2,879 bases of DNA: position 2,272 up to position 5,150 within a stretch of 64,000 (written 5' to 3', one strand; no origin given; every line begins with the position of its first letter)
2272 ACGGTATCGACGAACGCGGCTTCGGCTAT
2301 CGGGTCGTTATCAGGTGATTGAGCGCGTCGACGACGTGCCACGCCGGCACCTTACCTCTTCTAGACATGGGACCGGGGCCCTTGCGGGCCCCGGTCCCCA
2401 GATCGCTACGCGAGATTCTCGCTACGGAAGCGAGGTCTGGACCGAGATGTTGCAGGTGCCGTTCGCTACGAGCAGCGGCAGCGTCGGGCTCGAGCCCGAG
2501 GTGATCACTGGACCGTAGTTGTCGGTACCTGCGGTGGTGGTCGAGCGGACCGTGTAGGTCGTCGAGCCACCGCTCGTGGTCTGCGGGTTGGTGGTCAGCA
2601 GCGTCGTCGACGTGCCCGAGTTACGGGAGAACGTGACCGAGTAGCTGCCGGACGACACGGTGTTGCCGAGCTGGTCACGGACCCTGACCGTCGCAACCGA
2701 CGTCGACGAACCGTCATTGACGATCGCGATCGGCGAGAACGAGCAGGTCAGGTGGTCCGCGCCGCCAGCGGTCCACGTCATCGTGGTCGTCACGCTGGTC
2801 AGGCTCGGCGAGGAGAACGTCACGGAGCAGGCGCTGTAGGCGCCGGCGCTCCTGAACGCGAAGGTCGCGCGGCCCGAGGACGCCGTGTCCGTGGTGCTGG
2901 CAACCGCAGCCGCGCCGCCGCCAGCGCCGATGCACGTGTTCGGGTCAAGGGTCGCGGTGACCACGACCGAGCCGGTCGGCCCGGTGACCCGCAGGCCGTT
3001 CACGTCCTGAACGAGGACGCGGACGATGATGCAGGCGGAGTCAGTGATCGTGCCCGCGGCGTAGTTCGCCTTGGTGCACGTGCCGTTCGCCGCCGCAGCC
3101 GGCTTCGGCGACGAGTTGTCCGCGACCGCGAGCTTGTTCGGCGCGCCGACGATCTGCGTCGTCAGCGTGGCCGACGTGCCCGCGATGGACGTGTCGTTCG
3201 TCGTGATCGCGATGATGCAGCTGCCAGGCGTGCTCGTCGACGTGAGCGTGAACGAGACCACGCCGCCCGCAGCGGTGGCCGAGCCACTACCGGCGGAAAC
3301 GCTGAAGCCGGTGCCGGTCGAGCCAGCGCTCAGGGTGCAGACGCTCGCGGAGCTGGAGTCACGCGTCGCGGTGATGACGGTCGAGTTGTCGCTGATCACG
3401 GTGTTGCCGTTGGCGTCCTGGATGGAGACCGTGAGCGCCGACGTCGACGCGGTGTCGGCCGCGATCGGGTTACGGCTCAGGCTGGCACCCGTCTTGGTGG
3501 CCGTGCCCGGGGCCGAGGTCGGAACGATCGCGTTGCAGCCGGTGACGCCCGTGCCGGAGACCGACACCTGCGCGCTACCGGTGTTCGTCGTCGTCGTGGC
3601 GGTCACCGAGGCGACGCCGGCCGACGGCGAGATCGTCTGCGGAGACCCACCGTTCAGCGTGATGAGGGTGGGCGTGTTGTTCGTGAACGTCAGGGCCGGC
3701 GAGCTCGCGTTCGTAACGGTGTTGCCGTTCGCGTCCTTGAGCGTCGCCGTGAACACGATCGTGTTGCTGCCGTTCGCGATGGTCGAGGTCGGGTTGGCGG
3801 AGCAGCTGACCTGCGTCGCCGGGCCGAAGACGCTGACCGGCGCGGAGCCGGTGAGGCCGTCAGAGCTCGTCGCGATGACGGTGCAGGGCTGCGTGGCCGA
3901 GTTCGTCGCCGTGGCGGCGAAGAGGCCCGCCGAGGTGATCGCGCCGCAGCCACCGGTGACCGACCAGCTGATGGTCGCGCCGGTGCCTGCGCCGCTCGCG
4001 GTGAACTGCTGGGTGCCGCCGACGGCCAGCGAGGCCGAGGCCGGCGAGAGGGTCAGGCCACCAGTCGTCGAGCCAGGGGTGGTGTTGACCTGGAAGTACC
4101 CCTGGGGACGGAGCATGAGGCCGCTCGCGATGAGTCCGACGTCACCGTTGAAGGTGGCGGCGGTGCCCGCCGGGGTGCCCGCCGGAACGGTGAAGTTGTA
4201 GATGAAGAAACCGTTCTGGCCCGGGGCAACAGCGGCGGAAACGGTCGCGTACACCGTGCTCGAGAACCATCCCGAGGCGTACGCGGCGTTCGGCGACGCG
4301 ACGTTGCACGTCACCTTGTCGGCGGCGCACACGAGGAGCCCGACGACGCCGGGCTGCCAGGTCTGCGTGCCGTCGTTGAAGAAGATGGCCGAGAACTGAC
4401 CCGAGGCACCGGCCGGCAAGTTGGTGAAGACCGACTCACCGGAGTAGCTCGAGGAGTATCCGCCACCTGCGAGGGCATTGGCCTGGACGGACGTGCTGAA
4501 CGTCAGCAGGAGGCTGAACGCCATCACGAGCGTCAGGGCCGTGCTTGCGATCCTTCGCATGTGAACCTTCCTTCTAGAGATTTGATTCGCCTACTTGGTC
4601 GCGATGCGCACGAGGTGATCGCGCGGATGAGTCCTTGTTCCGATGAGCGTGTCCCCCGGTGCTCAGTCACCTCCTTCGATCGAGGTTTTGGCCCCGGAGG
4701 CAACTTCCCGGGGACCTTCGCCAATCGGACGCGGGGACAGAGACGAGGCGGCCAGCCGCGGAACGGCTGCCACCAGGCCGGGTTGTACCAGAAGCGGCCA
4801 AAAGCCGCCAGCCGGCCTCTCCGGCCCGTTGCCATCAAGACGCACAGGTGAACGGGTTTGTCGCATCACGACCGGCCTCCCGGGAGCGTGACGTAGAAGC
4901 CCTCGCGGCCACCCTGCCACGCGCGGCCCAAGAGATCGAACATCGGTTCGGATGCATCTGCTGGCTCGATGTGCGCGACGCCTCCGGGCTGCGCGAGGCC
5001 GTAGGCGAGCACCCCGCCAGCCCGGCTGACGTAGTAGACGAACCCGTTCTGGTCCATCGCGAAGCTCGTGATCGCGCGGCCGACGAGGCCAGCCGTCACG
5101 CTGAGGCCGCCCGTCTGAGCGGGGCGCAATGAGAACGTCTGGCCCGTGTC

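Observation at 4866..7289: Anti-sigma factor with a tandemly duplicated zinc-finger (ZAS) motif and a large extracytoplasmic beta-propeller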

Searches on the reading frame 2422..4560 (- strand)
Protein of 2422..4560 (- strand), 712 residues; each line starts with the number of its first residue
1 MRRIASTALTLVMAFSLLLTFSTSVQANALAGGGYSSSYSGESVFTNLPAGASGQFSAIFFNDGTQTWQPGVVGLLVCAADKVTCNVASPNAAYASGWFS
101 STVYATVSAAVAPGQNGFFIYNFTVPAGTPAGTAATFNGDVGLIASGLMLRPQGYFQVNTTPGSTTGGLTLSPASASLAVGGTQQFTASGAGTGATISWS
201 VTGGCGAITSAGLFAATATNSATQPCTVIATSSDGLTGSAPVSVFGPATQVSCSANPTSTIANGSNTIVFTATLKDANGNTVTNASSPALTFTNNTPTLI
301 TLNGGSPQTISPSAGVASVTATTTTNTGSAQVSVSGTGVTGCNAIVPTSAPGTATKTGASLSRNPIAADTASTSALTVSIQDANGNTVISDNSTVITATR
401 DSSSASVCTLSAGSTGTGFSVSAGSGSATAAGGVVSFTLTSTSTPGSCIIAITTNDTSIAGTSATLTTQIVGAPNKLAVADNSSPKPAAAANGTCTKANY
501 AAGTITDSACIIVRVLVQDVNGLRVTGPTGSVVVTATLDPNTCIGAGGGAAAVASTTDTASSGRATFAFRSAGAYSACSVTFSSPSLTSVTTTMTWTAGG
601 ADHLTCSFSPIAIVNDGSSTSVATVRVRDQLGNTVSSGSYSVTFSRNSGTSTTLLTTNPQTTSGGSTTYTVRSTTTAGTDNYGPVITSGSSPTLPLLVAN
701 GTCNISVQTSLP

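Call 3: search_protein_families(library=pfam, proteins=[window:2422-4560:-], max_evalue=1)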
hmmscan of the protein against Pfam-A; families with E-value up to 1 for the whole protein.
window:2422-4560:- (712 aa): 5 families
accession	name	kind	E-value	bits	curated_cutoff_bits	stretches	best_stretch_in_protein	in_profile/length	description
PF09134.16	Invasin_D3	-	1e-10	42.4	33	2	607-686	8-82/98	Invasin, domain 3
PF18565.7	Glyco_hydro2_C5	-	6e-09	36.2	32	3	254-340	4-98/103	Glycoside hydrolase family 2 C-terminal domain 5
PF02369.22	Big_1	-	1.4e-07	32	34.9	2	605-676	3-71/93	Bacterial Ig-like domain (group 1)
PF01835.25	MG2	-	0.13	13.1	32.8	0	624-679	20-75/96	MG2 domain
PF14186.12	Aida_C2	-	0.41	10.7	25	0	369-404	27-62/146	Axin interactor dorsalisation-associated protein, C-terminal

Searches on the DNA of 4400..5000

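Call 79: search_rna_families(source=window, start=4400, end=5000, threshold=evalue, max_evalue=1)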
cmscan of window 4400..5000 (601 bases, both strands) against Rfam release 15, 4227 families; matches with E-value up to 1: 0.
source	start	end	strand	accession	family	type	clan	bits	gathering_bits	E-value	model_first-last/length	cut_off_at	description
